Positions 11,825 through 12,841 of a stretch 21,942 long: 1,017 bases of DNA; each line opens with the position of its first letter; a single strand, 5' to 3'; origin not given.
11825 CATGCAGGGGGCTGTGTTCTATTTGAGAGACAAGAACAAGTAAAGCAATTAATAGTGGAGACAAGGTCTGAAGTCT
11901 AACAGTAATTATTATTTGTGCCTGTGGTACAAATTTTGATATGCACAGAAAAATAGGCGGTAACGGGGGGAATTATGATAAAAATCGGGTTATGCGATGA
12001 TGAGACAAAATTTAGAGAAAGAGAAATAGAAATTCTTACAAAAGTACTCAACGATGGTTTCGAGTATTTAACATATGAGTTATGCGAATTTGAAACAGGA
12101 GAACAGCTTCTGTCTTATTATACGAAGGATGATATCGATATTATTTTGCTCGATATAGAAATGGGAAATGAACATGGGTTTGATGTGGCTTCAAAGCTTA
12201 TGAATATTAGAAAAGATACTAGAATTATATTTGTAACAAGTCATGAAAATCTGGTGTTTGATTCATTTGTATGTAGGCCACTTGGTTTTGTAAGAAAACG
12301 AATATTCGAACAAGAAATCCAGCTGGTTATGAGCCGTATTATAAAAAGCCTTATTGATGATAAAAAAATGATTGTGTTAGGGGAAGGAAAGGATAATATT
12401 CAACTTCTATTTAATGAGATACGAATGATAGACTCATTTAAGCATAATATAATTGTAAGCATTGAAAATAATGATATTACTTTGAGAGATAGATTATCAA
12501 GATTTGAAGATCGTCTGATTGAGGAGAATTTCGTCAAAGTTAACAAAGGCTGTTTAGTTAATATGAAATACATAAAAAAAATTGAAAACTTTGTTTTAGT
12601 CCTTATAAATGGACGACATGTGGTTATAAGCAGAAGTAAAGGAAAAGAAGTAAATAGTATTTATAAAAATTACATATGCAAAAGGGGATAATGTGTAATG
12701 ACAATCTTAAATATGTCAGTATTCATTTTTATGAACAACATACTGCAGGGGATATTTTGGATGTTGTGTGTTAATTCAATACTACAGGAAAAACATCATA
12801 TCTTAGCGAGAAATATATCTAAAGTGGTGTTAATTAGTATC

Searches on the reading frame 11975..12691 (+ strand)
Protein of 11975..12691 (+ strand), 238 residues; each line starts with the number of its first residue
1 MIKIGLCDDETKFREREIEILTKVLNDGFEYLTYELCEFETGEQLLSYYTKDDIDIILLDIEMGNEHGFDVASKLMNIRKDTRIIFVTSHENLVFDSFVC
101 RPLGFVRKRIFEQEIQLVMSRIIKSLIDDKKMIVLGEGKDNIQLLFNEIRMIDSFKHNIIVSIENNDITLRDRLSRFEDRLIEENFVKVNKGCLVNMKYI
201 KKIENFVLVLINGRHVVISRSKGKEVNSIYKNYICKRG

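Call 3: search_protein_families(library=pfam, proteins=[window:11975-12691:+], max_evalue=0.01)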
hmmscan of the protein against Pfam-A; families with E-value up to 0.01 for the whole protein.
window:11975-12691:+ (238 aa): 2 families
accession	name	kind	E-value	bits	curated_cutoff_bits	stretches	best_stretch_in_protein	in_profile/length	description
PF04397.21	LytTR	-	2.5e-15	56.9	22.6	1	142-229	4-96/98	LytTr DNA-binding domain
PF00072.30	Response_reg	-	2e-13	50.9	30.2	1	21-115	10-106/111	Response regulator receiver domain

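Call 14: find_homologous_proteins(query=window:11975-12691:+, max_evalue=1e-10)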
Query window:11975-12691:+ (238 aa): 15 proteins with E <= 1e-10 among 463 candidates.
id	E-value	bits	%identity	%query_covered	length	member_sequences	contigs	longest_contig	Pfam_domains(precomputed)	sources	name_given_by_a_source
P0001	6.4e-146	502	98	100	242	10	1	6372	PF04397.22,PF00072.31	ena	-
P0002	7.8e-127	440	85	100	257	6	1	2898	PF04397.22,PF00072.31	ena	-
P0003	6.2e-124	430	83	99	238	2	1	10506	PF04397.22,PF00072.31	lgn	-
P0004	9.2e-104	364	69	99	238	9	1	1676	PF04397.22,PF00072.31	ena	-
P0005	5.8e-98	345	66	99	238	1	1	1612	PF04397.22,PF00072.31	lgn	-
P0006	5.8e-76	273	86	62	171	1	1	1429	PF00072.31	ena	-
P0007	1.4e-66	243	47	99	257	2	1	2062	PF04397.22,PF00072.31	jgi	-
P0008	6.7e-66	240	47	98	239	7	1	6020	PF04397.22,PF00072.31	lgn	-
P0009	1.3e-55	207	42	100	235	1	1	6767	PF04397.22,PF00072.31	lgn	-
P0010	8.6e-36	142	37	98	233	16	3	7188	PF04397.22,PF00072.31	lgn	-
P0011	1.4e-35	141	37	98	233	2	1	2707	PF04397.22,PF00072.31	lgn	-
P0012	1.8e-19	89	28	98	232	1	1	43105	PF04397.22,PF00072.31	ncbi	-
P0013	4.6e-19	87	33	92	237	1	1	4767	PF04397.22,PF00072.31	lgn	-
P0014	1.0e-13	70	29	93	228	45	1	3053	PF04397.22,PF00072.31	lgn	-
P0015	1.2e-12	66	28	100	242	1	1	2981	PF04397.22,PF00072.31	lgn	-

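Call 16: find_encoding_contigs(protein=P0003, flank=10000, max_places=4)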
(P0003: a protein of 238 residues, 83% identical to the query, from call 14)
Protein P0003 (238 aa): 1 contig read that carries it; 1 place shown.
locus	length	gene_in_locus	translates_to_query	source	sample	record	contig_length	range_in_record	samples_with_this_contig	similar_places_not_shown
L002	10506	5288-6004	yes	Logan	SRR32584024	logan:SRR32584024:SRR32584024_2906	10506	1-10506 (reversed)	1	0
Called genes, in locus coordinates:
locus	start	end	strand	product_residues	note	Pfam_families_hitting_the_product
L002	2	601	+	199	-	?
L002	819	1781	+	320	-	PF01408:GFO_IDH_MocA, PF22725:GFO_IDH_MocA_C3, PF02894:GFO_IDH_MocA_C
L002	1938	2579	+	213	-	PF00440:TetR_N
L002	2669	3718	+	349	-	PF00005:ABC_tran, PF13304:AAA_21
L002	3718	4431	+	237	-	PF12730:ABC2_membrane_4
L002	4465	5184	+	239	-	PF12730:ABC2_membrane_4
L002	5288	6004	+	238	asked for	PF00072:Response_reg, PF04397:LytTR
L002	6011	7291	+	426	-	PF02518:HATPase_c (weak), PF14501:HATPase_c_5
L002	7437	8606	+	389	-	PF13529:Peptidase_C39_2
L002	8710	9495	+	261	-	PF13529:Peptidase_C39_2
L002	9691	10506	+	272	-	?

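Call 17: find_encoding_contigs(protein=P0001, flank=10000, max_places=4)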
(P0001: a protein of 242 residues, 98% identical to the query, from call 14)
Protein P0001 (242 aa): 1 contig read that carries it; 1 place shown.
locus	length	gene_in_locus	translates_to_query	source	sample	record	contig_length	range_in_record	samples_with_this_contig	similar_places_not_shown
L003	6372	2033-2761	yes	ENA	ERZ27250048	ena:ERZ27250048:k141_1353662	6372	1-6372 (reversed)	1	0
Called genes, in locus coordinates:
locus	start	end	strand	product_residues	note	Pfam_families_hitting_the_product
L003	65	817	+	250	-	PF12730:ABC2_membrane_4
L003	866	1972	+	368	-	PF04055:Radical_SAM, PF13353:Fer4_12 (weak)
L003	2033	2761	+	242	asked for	PF00072:Response_reg, PF04397:LytTR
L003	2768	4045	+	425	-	PF02518:HATPase_c, PF14501:HATPase_c_5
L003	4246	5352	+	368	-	-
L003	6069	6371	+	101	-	?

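Call 24: find_encoding_contigs(protein=P0008, flank=10000, max_places=3)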
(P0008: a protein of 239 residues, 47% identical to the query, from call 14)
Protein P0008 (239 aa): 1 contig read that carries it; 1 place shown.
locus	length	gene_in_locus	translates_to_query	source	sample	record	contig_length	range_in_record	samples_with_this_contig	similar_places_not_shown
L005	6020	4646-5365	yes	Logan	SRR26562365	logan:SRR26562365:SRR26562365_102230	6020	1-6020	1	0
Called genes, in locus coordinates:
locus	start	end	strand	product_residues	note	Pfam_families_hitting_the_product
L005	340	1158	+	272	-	-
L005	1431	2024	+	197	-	PF26887:Phage_T4_End_IV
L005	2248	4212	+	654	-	PF03190:Thioredox_DsbH, PF13098:Thioredoxin_2 (weak), PF13899:Thioredoxin_7, PF07470:Glyco_hydro_88 (faint), PF06917:Pectate_lyase_2 (faint), PF07221:GlcNAc_2-epim (faint)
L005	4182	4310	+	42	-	-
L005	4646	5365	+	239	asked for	PF00072:Response_reg, PF04397:LytTR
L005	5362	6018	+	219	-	?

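Call 25: find_encoding_contigs(protein=P0009, flank=10000, max_places=3)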
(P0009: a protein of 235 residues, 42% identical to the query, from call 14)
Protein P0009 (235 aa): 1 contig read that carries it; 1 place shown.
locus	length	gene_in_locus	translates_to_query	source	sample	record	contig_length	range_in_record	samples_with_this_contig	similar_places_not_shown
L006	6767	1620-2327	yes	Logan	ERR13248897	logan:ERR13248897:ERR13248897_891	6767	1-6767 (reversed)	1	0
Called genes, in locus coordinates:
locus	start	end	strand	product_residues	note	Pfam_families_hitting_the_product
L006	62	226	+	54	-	PF12669:FeoB_associated (faint)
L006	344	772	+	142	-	PF10916:DUF2712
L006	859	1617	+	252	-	-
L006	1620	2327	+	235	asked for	PF00072:Response_reg, PF04397:LytTR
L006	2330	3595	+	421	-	PF14501:HATPase_c_5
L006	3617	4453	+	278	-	-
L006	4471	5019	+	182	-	-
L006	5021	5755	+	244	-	-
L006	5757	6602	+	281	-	PF10920:DUF2705 (weak)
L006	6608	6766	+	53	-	?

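Call 26: find_encoding_contigs(protein=P0010, flank=10000, max_places=3)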
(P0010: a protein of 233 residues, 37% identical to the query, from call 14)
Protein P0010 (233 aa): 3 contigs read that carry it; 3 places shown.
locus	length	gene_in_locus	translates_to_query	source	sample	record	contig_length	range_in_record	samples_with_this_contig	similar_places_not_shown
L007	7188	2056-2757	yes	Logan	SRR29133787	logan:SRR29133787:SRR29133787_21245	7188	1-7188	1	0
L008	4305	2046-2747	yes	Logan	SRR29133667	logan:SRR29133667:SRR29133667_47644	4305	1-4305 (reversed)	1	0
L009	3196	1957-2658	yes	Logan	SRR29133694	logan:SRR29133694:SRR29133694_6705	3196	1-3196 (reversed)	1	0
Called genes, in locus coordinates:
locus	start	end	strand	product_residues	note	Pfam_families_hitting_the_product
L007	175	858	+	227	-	PF00072:Response_reg, PF00486:Trans_reg_C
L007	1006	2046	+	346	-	PF02518:HATPase_c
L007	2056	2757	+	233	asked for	PF00072:Response_reg, PF04397:LytTR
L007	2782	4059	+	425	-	PF02518:HATPase_c (weak), PF14501:HATPase_c_5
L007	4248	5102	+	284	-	-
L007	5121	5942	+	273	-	-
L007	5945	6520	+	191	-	PF16431:DUF5028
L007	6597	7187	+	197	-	?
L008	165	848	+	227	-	PF00072:Response_reg, PF00486:Trans_reg_C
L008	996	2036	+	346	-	PF02518:HATPase_c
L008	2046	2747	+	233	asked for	PF00072:Response_reg, PF04397:LytTR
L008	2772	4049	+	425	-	PF02518:HATPase_c (weak), PF14501:HATPase_c_5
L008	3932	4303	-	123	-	?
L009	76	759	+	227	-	PF00072:Response_reg, PF00486:Trans_reg_C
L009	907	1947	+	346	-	PF13581:HATPase_c_2 (faint), PF02518:HATPase_c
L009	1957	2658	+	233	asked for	PF00072:Response_reg, PF04397:LytTR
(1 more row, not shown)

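Call 39: search_protein_families(library=ncbifam, proteins=[window:11975-12691:+], max_evalue=0.001)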
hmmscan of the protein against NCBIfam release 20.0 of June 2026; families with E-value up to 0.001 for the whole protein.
window:11975-12691:+ (238 aa): 29 families (the best 25 are shown)
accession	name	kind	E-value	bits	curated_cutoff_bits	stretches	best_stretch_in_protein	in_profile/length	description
NF010684.1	PRK14084.1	equivalog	1.7e-15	57.4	375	2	8-130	7-123/254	response regulator transcription factor LytR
NF051850.1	RespRegRprY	equivalog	3.3e-07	29.9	370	1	19-121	14-118/234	response regulator transcription factor RprY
NF008034.0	PRK10766.1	equivalog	6.9e-07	29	275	1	23-93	16-85/231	two-component system response regulator TorR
NF046022.1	RespRegCpdRBruc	equivalog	1.1e-06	28.6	180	1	1-90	1-82/120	cell cycle two-component system response regulator CpdR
NF007018.1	PRK09483.1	equivalog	7.4e-06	25.7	280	1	36-99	30-93/217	UvrY/SirA/GacA family response regulator transcription factor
NF046049.1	quorum_RR_AgrA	equivalog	7.6e-06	25.6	400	1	2-205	1-215/238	quorum-sensing response regulator AgrA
NF008677.0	PRK11697.1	equivalog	7.7e-06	25.4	246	1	2-221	2-226/238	two-component system response regulator BtsR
NF053854.1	RespRegPhoBBctds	equivalog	9.6e-06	25.1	270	1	21-115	10-107/225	two-component system response regulator PhoB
NF007935.0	PRK10651.1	equivalog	1.6e-05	24.2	250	1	37-90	36-89/216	two-component system response regulator NarL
NF007403.0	PRK09935.1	equivalog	1.7e-05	24.5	271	1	45-115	41-113/210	fimbria biosynthesis transcriptional regulator FimZ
NF041367.1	CheY_Halo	equivalog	3.1e-05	24.3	200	1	19-91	12-80/114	chemotaxis protein CheY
NF045944.1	ResRegRpaBCyano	equivalog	3.6e-05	23.2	330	1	22-92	10-79/229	response regulator transcription factor RpaB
NF008469.0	PRK11361.1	equivalog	6.9e-05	21.7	714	1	23-155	18-156/461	acetoacetate metabolism transcriptional regulator AtoC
NF008099.0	PRK10841.1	equivalog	9.1e-05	20.4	920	1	23-89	838-904/949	two-component system sensor histidine kinase RcsC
NF007135.0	PRK09581.1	equivalog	0.00011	21.2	474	1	23-86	16-81/457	PleD family two-component system response regulator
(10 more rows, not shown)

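Call 69: search_solved_structures(query=window:11975-12691:+, max_evalue=0.01, show_alignments=0)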
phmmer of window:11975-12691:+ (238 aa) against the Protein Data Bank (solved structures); distinct sequences matched with E-value up to 0.01: 18.
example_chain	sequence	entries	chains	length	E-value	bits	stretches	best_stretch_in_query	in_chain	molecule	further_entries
6m8o_A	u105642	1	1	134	2e-07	34.3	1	7-124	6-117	DNA-binding response regulator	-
3a0r_B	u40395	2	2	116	3.1e-07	33.7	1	13-96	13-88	Response regulator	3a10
3a0u_A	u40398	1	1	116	3.4e-07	33.6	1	13-96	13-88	Response regulator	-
2jvk_A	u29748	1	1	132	0.00019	24.6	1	24-93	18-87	Sporulation initiation phosphotransferase F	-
9xzo_A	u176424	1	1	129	0.00035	23.8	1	2-115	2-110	De novo protein M1X0B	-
1f51_E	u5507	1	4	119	0.00071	22.7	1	24-93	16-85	SPORULATION INITIATION PHOSPHOTRANSFERASE F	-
1pey_A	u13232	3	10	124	0.00075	22.6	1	24-93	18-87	Sporulation initiation phosphotransferase F | SPORULATION RESPONSE REGULATORY PROTEIN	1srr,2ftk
1fsp_A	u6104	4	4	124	0.00085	22.5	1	24-93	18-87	STAGE 0 SPORULATION PROTEIN F | SPORULATION RESPONSE REGULATORY PROTEIN | Sporulation initiation phosphotransferase F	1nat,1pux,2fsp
3q15_C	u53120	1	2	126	0.00086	22.4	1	24-93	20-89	Sporulation initiation phosphotransferase F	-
2jvi_A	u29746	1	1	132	0.00099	22.3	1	24-93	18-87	Sporulation initiation phosphotransferase F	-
2jvj_A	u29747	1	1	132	0.001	22.2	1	24-93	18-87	Sporulation initiation phosphotransferase F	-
8q52_A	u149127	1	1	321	0.0026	20.9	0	25-106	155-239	Leucine-specific-binding protein,Chemotaxis protein CheY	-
4e7o_A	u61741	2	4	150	0.0034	20.5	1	6-93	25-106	Response regulator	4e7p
3hzh_A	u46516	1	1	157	0.0036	20.4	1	27-123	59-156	Chemotaxis response regulator (CheY-3)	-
3jte_A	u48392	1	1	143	0.0044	20.1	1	3-132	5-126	Response regulator receiver protein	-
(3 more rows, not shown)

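Call 78: list_cluster_members(proteins=[P0002, P0004, P0005, P0006, P0017, P0001])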
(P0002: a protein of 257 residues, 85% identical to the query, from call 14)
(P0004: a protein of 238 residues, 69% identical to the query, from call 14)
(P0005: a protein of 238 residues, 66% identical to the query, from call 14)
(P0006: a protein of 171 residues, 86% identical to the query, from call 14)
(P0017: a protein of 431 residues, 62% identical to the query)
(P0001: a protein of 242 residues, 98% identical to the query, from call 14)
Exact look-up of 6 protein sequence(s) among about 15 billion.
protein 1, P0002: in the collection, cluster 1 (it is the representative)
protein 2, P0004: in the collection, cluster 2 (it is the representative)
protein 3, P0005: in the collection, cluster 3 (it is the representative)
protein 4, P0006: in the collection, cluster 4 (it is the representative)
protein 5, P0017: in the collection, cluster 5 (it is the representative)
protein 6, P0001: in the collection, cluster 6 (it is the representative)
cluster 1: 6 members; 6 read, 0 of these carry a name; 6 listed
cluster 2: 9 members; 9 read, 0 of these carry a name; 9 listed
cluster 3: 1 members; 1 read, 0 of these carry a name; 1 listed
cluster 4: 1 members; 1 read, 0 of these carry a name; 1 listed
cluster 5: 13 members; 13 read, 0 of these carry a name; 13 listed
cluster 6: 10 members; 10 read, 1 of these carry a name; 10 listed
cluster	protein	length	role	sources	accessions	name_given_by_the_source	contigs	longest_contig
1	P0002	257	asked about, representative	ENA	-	-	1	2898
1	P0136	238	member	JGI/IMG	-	-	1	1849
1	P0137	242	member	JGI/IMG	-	-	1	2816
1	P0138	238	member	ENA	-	-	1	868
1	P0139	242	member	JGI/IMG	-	-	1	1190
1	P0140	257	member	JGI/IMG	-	-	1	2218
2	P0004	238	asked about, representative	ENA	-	-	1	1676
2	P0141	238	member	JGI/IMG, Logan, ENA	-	-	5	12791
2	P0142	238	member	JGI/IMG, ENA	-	-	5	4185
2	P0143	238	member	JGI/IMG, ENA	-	-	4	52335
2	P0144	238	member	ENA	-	-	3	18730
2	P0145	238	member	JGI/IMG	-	-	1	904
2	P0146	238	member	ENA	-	-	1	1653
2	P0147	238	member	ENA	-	-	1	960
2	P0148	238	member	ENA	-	-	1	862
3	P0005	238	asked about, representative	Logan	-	-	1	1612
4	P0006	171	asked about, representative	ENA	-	-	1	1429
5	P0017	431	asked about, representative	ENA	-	-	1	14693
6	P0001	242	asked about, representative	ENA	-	-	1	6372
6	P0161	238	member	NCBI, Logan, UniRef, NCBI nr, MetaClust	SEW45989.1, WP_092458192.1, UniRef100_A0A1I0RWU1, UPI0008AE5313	LytR/AlgR family response regulator transcription factor [[Clostridium] fimetarium] | Stage 0 sporulation protein A homolog n=1 Tax=[Clostridium] fimetarium TaxID=99656 ... | LytTR family DNA-binding domain-containing protein [[Clostridium] fimetarium]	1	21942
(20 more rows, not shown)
